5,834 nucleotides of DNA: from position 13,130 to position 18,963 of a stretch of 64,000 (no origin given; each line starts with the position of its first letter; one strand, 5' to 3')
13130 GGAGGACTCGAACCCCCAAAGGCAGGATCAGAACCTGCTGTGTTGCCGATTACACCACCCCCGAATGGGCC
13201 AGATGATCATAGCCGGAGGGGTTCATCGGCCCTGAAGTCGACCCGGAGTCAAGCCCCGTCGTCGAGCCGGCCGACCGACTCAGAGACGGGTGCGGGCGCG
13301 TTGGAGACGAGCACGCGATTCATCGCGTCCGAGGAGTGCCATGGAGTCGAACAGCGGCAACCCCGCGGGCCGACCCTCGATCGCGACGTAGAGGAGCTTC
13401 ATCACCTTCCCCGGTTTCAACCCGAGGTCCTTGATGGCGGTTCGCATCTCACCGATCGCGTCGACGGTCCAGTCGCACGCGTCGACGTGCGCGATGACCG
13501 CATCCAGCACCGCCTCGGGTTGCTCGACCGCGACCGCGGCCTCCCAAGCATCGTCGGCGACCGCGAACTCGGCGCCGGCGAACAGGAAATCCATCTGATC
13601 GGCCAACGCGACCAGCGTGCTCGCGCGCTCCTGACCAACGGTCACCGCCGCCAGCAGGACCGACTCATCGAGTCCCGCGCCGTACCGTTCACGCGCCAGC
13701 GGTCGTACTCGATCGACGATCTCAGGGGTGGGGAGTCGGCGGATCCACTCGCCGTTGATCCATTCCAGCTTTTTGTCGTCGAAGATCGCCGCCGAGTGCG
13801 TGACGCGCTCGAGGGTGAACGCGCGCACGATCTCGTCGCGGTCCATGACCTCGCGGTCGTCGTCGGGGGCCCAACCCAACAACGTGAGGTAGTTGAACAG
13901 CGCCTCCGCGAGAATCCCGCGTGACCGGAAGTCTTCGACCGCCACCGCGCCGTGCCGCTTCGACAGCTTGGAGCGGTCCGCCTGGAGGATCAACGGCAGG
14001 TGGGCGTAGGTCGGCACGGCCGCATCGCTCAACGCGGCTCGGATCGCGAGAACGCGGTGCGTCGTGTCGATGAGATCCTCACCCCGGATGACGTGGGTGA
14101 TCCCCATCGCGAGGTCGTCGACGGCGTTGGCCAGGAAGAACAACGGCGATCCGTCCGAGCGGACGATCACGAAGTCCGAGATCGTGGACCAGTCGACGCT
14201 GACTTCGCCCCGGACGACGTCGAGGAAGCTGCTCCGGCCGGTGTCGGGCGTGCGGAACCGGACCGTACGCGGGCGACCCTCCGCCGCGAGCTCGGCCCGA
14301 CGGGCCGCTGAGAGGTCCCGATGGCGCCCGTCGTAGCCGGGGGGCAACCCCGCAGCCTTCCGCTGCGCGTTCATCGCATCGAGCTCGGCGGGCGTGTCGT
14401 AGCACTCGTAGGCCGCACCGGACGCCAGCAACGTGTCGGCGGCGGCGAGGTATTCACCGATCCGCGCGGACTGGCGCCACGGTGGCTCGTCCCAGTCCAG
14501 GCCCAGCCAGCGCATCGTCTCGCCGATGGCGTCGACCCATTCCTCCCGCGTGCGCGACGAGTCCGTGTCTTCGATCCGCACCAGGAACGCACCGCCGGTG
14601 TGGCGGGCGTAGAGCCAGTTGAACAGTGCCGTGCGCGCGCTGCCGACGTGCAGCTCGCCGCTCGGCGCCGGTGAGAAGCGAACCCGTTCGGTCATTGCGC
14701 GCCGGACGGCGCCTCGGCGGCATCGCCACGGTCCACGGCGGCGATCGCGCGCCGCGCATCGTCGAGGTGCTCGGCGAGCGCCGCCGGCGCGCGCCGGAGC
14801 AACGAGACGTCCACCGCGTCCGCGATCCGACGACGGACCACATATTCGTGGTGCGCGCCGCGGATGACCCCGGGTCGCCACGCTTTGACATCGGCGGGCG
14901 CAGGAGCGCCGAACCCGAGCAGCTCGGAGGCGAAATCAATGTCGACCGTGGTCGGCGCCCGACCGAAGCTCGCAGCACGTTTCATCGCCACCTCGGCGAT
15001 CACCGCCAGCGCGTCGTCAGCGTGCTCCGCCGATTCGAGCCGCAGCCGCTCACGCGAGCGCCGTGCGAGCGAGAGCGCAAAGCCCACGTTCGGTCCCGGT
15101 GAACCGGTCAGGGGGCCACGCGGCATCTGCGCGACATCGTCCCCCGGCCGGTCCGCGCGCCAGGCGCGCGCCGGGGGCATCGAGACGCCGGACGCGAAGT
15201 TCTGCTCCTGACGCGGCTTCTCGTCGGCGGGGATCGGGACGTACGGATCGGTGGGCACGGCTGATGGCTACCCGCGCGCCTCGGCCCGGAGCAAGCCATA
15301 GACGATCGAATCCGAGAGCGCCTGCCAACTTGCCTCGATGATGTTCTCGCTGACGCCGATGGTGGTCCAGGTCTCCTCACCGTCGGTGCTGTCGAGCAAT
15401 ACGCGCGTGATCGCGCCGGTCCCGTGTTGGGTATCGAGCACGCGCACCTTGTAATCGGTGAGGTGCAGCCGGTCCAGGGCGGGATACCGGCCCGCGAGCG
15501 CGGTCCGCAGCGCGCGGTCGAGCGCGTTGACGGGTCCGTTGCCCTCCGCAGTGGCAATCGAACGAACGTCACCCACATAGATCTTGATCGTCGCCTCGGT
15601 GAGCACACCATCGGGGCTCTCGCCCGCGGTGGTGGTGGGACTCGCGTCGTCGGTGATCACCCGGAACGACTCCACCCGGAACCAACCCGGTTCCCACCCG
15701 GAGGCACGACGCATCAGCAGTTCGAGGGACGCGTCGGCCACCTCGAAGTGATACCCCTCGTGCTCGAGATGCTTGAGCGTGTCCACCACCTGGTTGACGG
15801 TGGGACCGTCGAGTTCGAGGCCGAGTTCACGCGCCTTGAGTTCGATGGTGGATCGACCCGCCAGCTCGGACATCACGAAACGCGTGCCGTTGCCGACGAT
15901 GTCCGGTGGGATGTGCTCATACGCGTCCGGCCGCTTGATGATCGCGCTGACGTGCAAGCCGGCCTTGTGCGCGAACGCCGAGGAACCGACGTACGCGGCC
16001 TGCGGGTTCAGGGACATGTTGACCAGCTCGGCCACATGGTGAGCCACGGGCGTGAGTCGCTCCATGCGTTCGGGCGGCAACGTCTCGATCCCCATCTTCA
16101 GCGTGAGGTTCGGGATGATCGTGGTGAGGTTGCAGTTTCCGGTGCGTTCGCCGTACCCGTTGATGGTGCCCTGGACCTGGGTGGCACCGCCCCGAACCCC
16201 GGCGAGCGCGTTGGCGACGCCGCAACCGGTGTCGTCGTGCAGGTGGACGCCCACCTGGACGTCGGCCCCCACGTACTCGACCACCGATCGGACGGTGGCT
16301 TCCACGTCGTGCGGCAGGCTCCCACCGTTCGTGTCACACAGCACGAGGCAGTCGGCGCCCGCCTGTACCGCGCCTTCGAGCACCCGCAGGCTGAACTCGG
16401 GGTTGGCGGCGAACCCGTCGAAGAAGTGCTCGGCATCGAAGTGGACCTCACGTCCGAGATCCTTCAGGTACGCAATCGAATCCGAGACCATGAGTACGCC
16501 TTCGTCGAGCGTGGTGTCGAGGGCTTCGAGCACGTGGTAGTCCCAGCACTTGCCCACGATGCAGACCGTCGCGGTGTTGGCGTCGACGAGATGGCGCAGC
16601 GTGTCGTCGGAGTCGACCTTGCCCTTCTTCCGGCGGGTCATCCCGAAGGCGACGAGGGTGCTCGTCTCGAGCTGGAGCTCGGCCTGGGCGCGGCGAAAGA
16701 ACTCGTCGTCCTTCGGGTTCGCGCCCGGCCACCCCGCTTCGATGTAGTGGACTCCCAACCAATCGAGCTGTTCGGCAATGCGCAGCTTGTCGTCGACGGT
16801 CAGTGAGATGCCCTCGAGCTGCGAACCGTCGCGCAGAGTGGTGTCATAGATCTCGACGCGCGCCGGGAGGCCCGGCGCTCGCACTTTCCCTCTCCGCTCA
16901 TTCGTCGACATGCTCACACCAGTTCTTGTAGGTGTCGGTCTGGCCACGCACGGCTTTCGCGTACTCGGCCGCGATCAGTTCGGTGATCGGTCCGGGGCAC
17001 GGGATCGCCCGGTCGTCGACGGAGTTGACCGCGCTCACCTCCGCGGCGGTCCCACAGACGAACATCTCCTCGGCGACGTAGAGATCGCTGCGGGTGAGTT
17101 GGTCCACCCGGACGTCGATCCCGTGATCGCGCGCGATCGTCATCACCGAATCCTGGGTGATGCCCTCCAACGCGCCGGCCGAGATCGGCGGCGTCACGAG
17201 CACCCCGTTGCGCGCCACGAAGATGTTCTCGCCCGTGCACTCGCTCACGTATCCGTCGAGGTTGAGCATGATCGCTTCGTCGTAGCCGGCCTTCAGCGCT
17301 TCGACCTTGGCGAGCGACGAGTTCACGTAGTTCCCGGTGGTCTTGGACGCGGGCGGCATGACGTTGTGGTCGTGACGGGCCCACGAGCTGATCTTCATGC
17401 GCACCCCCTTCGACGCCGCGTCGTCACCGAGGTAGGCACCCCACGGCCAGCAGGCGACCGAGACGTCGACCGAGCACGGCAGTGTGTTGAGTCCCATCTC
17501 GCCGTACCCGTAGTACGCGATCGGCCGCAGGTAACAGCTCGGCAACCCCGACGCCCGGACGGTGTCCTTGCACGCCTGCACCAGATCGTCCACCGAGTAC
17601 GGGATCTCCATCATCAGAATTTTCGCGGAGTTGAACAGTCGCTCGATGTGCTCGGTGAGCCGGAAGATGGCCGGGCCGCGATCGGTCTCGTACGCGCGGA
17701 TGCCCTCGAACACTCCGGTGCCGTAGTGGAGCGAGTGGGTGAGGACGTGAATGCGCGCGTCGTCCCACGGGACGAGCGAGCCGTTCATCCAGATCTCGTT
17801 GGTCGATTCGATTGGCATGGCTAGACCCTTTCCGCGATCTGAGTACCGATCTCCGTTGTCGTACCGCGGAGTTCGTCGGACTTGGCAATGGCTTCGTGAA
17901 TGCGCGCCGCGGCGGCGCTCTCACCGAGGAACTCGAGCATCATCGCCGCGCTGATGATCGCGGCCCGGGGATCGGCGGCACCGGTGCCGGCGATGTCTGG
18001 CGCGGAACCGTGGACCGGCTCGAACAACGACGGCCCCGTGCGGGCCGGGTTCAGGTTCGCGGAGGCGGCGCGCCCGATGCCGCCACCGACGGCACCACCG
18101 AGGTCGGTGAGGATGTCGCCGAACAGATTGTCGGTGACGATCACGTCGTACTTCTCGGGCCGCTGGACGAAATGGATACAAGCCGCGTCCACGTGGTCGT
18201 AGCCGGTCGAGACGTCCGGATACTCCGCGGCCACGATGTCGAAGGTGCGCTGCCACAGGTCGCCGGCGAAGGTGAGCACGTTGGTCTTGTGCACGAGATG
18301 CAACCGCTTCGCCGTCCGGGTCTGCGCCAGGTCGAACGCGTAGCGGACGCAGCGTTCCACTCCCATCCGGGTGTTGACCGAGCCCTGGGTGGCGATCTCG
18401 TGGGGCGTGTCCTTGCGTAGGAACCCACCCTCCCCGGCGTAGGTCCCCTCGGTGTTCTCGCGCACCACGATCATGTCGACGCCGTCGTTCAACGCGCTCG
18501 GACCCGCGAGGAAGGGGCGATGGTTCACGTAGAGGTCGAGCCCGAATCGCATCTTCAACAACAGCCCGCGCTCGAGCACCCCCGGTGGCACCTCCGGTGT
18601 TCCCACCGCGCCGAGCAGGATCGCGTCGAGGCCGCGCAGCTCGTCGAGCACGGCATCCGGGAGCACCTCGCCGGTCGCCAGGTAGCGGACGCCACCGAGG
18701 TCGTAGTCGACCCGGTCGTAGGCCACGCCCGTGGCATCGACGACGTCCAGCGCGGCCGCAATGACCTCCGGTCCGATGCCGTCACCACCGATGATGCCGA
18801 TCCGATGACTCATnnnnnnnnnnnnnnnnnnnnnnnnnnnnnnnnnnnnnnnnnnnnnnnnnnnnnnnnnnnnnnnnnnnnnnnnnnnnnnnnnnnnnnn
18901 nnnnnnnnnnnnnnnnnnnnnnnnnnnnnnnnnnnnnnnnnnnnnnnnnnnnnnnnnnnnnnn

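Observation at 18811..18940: Ten-codon Leu/Ile/Val leader peptide plus intrinsic terminator upstream of leuB-ilvE-cimA: candidate ribosome-mediated attenuator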

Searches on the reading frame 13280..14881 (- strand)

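Call 7: search_protein_families(library=ncbifam, proteins=[window:13280-14881:-])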
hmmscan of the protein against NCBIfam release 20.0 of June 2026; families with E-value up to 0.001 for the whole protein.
window:13280-14881:- (533 aa): 10 families
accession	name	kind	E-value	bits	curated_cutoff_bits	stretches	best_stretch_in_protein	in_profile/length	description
TIGR00464.1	gltX_bact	equivalog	4.2e-132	441.4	289.95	1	66-528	3-465/470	glutamate--tRNA ligase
NF004315.1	PRK05710.1-4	equivalog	2.3e-68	230.6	250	1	68-330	2-272/274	tRNA glutamyl-Q(34) synthetase GluQRS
TIGR03838.1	queuosine_YadB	equivalog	5.4e-65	219.5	276.7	1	67-342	3-262/272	tRNA glutamyl-Q(34) synthetase GluQRS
NF004314.0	PRK05710.1-3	equivalog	1.6e-63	214.9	256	1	66-352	8-275/297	tRNA glutamyl-Q(34) synthetase GluQRS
NF004313.0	PRK05710.1-2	equivalog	2.4e-50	171.4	380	1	66-328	6-264/299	tRNA glutamyl-Q(34) synthetase GluQRS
NF004312.0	PRK05710.1-1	equivalog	8.9e-40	136.9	453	1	68-332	17-262/306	tRNA glutamyl-Q(34) synthetase GluQRS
NF003169.0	PRK04156.1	equivalog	1.8e-30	106.2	516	2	66-176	103-214/567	glutamate--tRNA ligase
TIGR00463.1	gltX_arch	equivalog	9.9e-27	93.7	401.75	1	67-169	96-197/560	glutamate--tRNA ligase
NF011291.0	PRK14703.1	equivalog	2.7e-18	65.6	681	1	67-186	34-153/769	glutamine--tRNA ligase/YqeY domain fusion protein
TIGR00440.1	glnS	equivalog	7.7e-16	58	425.8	1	66-192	2-124/524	glutamine--tRNA ligase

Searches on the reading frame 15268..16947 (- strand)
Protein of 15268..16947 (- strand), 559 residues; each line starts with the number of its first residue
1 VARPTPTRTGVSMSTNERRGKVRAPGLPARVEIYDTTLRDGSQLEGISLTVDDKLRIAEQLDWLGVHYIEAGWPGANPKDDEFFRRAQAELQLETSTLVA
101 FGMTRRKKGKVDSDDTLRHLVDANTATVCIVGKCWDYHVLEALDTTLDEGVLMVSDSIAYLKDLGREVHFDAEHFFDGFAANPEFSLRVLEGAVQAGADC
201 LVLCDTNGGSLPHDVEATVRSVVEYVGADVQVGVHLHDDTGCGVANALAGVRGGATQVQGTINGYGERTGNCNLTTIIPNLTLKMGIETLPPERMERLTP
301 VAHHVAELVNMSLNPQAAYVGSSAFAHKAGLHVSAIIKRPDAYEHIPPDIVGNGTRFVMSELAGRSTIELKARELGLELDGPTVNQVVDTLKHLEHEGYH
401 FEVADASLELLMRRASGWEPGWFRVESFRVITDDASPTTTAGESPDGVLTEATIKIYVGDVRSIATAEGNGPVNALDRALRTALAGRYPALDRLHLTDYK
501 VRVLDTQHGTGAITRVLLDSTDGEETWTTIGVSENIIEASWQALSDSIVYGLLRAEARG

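Call 7: search_protein_families(library=ncbifam, proteins=[window:15268-16947:-])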
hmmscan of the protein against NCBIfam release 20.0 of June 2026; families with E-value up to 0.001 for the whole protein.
window:15268-16947:- (559 aa): 26 families (the best 25 are shown)
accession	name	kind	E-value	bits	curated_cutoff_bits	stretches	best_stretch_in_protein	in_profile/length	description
TIGR00977.1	citramal_synth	equivalog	3.1e-204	679.1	450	1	31-556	2-521/526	citramalate synthase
NF002085.0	PRK00915.1-2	subfamily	3e-83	280.3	517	1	27-548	10-496/504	2-isopropylmalate synthase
NF002086.0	PRK00915.1-3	equivalog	3.5e-79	266.6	532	1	29-546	5-496/516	2-isopropylmalate synthase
TIGR02090.1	LEU1_arch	subfamily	3.9e-73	246.6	484.75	1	31-405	1-358/363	isopropylmalate/citramalate/homocitrate synthases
TIGR00973.1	leuA_bact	equivalog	2.6e-69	234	598.7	1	30-548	1-493/494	2-isopropylmalate synthase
NF002088.0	PRK00915.1-5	equivalog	4.9e-67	226.6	697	1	30-544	3-491/514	2-isopropylmalate synthase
TIGR02146.1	LysS_fung_arch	equivalog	1.3e-66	225.2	413.55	1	33-392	1-343/344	homocitrate synthase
NF002087.0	PRK00915.1-4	equivalog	5.4e-66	223.2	729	1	30-543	6-494/516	2-isopropylmalate synthase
NF041069.1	IPMS_Sufob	equivalog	7.9e-64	216.2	600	1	31-406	1-361/371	isopropylmalate synthase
NF002084.0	PRK00915.1-1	equivalog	4.9e-62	210.1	748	1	30-547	4-495/523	2-isopropylmalate synthase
TIGR02660.1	nifV_homocitr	equivalog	4.3e-53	180.9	462.9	1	31-394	2-348/365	homocitrate synthase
NF042434.1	IPMS_Lepto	equivalog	5.4e-38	130.9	500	1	30-394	5-369/374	2-isopropylmalate synthase LeuA2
NF042433.1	CitmalDyn_Leptosp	equivalog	2.1e-31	109.1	950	1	29-533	6-492/514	(R)-citramalate synthase CimA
NF002991.1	PRK03739.1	subfamily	5.2e-24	84.8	455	1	229-340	234-342/550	2-isopropylmalate synthase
NF006049.0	PRK08195.1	subfamily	5.5e-24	84.8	229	1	194-289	158-252/344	4-hyroxy-2-oxovalerate/4-hydroxy-2-oxopentanoic acid aldolase,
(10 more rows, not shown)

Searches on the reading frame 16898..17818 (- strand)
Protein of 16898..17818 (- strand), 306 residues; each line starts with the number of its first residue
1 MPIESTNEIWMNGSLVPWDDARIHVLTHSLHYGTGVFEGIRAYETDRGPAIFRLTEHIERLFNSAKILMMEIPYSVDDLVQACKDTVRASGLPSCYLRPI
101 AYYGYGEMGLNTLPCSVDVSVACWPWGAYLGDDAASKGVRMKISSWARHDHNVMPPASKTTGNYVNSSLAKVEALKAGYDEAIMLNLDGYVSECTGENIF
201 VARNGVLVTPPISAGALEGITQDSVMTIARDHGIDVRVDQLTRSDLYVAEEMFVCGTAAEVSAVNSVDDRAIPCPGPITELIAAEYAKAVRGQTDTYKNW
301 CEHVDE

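Call 7: search_protein_families(library=ncbifam, proteins=[window:16898-17818:-])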
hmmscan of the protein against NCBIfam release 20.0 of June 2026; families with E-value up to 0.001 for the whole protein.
window:16898-17818:- (306 aa): 23 families
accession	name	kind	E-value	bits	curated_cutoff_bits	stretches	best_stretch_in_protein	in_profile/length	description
NF005146.0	PRK06606.1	equivalog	6.1e-128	426.1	279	1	4-304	4-306/307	branched-chain amino acid transaminase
TIGR01122.1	ilvE_I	equivalog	6.6e-123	409.6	245.55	1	10-304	1-298/298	branched-chain-amino-acid transaminase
NF005726.0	PRK07544.1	equivalog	9.9e-87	290.8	396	1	8-294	12-292/295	branched-chain amino acid aminotransferase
NF006185.0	PRK08320.1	subfamily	7.8e-82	274.7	363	1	7-293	3-286/292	branched-chain amino acid aminotransferase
NF009126.0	PRK12479.1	equivalog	1.1e-59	202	518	1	7-292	4-286/299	branched-chain-amino-acid transaminase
NF009897.0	PRK13357.1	equivalog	3e-41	141.4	307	1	8-304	42-357/358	branched-chain amino acid aminotransferase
NF009896.0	PRK13356.1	equivalog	4.5e-36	124.4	262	1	6-288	7-281/287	branched-chain amino acid aminotransferase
TIGR01123.1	ilvE_II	equivalog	9.9e-36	123.3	250.05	1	10-301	1-310/313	branched-chain-amino-acid transaminase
TIGR01121.1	D_amino_aminoT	equivalog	7.9e-33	113.8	277.45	2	163-288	147-273/276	D-amino-acid transaminase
NF005209.0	PRK06680.1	subfamily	3.1e-31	108.3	320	2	166-291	155-282/286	D-amino-acid transaminase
NF005800.0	PRK07650.1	equivalog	8.3e-31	107.3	308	1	9-291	3-277/290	aminodeoxychorismate lyase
TIGR03461.1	pabC_Proteo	equivalog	3.3e-25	88.8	176.85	1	21-271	8-249/262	aminodeoxychorismate lyase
NF004761.0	PRK06092.1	equivalog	1.7e-24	86.5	260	1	10-271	3-251/268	aminodeoxychorismate lyase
NF005888.0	PRK07849.1-3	equivalog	7.1e-23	81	273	1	23-282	29-284/298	aminodeoxychorismate lyase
NF009066.0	PRK12400.1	equivalog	1e-16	61.2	538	1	163-289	154-281/290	D-amino-acid transaminase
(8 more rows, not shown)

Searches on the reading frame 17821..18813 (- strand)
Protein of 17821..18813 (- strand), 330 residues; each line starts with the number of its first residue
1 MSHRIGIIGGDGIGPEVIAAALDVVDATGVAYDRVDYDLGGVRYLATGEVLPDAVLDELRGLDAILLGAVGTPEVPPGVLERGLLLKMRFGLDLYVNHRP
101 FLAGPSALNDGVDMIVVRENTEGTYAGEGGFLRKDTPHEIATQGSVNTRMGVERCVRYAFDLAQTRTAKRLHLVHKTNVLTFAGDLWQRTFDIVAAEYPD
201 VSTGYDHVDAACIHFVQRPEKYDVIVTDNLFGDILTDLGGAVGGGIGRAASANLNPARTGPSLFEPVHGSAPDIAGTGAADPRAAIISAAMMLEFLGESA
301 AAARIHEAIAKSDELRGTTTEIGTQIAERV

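Call 7: search_protein_families(library=ncbifam, proteins=[window:17821-18813:-])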
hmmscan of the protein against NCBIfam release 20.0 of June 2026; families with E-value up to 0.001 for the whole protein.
window:17821-18813:- (330 aa): 16 families
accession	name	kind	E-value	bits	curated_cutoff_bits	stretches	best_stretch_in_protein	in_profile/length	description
NF002898.0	PRK03437.1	equivalog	8.1e-144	479.1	393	1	3-330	5-345/347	3-isopropylmalate dehydrogenase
TIGR02089.1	TTC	equivalog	2.6e-94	316.1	470.4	1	2-325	3-338/352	tartrate dehydrogenase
NF006048.0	PRK08194.1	equivalog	6.6e-86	288.5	501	1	4-325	5-335/352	tartrate dehydrogenase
TIGR02088.1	LEU3_arch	subfamily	6.9e-77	258.8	409.8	1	6-325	2-313/324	isopropylmalate/isohomocitrate dehydrogenases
NF040626.1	AksF2_Meth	equivalog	4.5e-74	249.7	540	1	4-312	3-302/333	homoisocitrate dehydrogenase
NF006529.0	PRK08997.1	equivalog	7.6e-71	238.8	510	1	2-322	3-318/335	isocitrate dehydrogenase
TIGR00169.1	leuB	equivalog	1.9e-66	224.5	353.2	1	4-325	1-335/349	3-isopropylmalate dehydrogenase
NF040619.1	AksF_Meth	equivalog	8.5e-65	219.1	500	1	4-326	3-334/343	homoisocitrate dehydrogenase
NF006673.0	PRK09222.1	equivalog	3.1e-63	214.4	509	1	2-312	4-308/482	NADP-dependent isocitrate dehydrogenase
NF040855.1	iso_homocit_dh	equivalog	7e-55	186.6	680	1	3-310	2-290/345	isocitrate--homoisocitrate dehydrogenase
TIGR02924.1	ICDH_alpha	equivalog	2.5e-52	178.5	561.35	1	5-312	3-304/473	isocitrate dehydrogenase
TIGR00175.1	mito_nad_idh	equivalog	2.5e-52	178.1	432.4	1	3-323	4-318/334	isocitrate dehydrogenase (NAD(+))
NF005425.0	PRK07006.1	equivalog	3e-34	118.5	490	2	149-314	203-385/416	NADP-dependent isocitrate dehydrogenase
TIGR00183.1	prok_nadp_idh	equivalog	3.8e-33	115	567.3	2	149-316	203-387/417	isocitrate dehydrogenase (NADP(+))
NF005036.0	PRK06451.1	equivalog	5.2e-31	107.8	484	1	7-322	28-386/412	NADP-dependent isocitrate dehydrogenase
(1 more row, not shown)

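Call 9: find_related_loci(query=window:17821-18813:-, collection=genome_contigs, flank=3000)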
Query window:17821-18813:- (330 aa) in genome_contigs; peptide patterns used: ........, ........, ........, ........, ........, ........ (x = any residue, [..] = any of these).
599 stretches matched a pattern (row limit reached: there are more); 267 encode a relative of the query (tblastn E <= 1e-3); the best 80 are kept; 80 distinct loci.
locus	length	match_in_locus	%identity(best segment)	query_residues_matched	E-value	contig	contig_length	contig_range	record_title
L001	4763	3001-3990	87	1-330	9e-179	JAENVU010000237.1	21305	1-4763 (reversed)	MAG: Acidimicrobiia bacterium isolate 3_4_m_bin14 c_000001290983, whole genome shotgun sequence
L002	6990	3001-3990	78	1-330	1e-172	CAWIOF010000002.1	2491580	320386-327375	MAG: uncultured Actinomycetes bacterium isolate MFD05442.bin.2.274 genome assembly, contig: contig_3506, whole genome sh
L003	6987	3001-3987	85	2-330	3e-169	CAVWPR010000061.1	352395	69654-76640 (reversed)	MAG: uncultured Acidimicrobiia bacterium isolate MFD05442.bin.2.295 genome assembly, contig: contig_8174, whole genome s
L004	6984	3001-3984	87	3-330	3e-168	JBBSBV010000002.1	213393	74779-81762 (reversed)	MAG: Acidimicrobiia bacterium isolate La6_metabat2.202 La6_metabat2.202_K_3362453_L_213393_cov_14.3450, whole genome sho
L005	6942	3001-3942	84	15-328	5e-167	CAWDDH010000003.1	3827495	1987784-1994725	MAG: uncultured Acidimicrobiia bacterium isolate MFD05684.bin.2.64 genome assembly, contig: contig_15983, whole genome s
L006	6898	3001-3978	81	1-326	6e-165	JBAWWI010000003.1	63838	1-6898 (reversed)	MAG: Actinomycetes bacterium isolate ELA033 MAG033_3, whole genome shotgun sequence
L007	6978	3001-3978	76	1-326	1e-164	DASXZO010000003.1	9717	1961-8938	MAG TPA_asm: Acidimicrobiia bacterium isolate SMAG_U4854 k141_3563643, whole genome shotgun sequence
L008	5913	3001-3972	75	1-330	2e-160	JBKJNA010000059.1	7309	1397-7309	MAG: Acidimicrobiales bacterium isolate ant_bin.349 S1Ck117_5926961_flag_0_multi_15.9791_len_7309, whole genome shotgun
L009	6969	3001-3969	75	2-330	9e-160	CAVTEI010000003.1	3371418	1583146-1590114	MAG: uncultured Acidimicrobiales bacterium isolate MFD00962.bin.2.274 genome assembly, contig: contig_19309, whole genom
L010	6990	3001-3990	79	1-330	2e-158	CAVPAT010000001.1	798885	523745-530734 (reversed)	MAG: uncultured Acidimicrobiia bacterium isolate MFD09779.bin.2.249 genome assembly, contig: contig_14373, whole genome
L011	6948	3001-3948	78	15-330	7e-158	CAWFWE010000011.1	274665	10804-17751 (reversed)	MAG: uncultured Actinomycetes bacterium isolate MFD04944.bin.2.69 genome assembly, contig: contig_47837, whole genome sh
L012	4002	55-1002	77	15-330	1e-159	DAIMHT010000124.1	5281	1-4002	MAG TPA_asm: Actinomycetota bacterium isolate CTOTU41483 NODE_19210_length_5281_cov_19.406621, whole genome shotgun sequ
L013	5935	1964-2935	72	1-330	2e-157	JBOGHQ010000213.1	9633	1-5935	MAG: Acidimicrobiales bacterium isolate SC-S_metawrap_bin.62 k127_6484648, whole genome shotgun sequence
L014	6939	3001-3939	78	15-327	1e-156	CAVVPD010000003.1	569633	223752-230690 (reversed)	MAG: uncultured Actinomycetes bacterium isolate MFD02416.bin.2.29 genome assembly, contig: contig_35684, whole genome sh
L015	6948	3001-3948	75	15-330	3e-156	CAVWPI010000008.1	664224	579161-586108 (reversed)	MAG: uncultured Actinomycetes bacterium isolate MFD05442.bin.2.40 genome assembly, contig: contig_21770, whole genome sh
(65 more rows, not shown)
